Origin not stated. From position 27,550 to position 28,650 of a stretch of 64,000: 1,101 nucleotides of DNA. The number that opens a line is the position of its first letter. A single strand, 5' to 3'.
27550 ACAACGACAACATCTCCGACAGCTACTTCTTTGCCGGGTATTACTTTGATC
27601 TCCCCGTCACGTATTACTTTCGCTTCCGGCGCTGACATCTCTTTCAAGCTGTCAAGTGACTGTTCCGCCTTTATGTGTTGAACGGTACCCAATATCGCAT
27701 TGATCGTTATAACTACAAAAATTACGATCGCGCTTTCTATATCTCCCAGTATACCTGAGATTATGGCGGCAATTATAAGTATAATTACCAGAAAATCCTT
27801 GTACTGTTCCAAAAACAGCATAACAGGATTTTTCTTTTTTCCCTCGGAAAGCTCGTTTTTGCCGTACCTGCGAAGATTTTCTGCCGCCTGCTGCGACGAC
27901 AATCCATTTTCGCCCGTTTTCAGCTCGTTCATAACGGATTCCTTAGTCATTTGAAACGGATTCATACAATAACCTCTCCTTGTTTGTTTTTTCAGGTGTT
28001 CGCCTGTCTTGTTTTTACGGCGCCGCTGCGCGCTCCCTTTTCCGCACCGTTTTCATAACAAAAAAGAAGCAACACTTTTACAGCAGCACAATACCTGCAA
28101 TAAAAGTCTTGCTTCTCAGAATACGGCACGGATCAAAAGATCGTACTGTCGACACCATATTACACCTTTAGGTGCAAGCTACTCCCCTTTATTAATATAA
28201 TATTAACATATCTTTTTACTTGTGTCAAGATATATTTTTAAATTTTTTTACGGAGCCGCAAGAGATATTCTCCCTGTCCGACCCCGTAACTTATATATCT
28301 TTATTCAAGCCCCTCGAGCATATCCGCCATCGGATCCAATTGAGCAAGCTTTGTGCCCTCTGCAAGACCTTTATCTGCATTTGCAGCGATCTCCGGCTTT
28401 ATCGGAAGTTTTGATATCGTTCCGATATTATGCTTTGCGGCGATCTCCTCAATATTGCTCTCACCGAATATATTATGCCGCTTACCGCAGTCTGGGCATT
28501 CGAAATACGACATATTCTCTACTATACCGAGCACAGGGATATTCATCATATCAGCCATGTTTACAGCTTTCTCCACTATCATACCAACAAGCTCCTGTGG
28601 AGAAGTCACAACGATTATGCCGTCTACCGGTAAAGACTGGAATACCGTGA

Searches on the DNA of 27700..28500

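Call 94: search_rna_families(source=window, start=27700, end=28500, threshold=evalue, max_evalue=1)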
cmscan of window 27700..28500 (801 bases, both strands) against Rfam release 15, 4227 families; matches with E-value up to 1: 3.
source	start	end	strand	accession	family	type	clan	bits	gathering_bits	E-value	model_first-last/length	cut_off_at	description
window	28063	28118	-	RF03579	mir-2058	Gene; miRNA;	-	20.9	90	0.38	7-65/72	no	mir-2058 microRNA precursor family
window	28057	28120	-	RF04343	Plastid-psbA-2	Cis-reg;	CL00153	19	55.8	0.98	1-60/60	no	Plastid-psbA-2 3UTR RNA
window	28061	28120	-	RF00051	mir-17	Gene; miRNA;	-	17.1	49.5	0.62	1-80/80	no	mir-17 microRNA precursor family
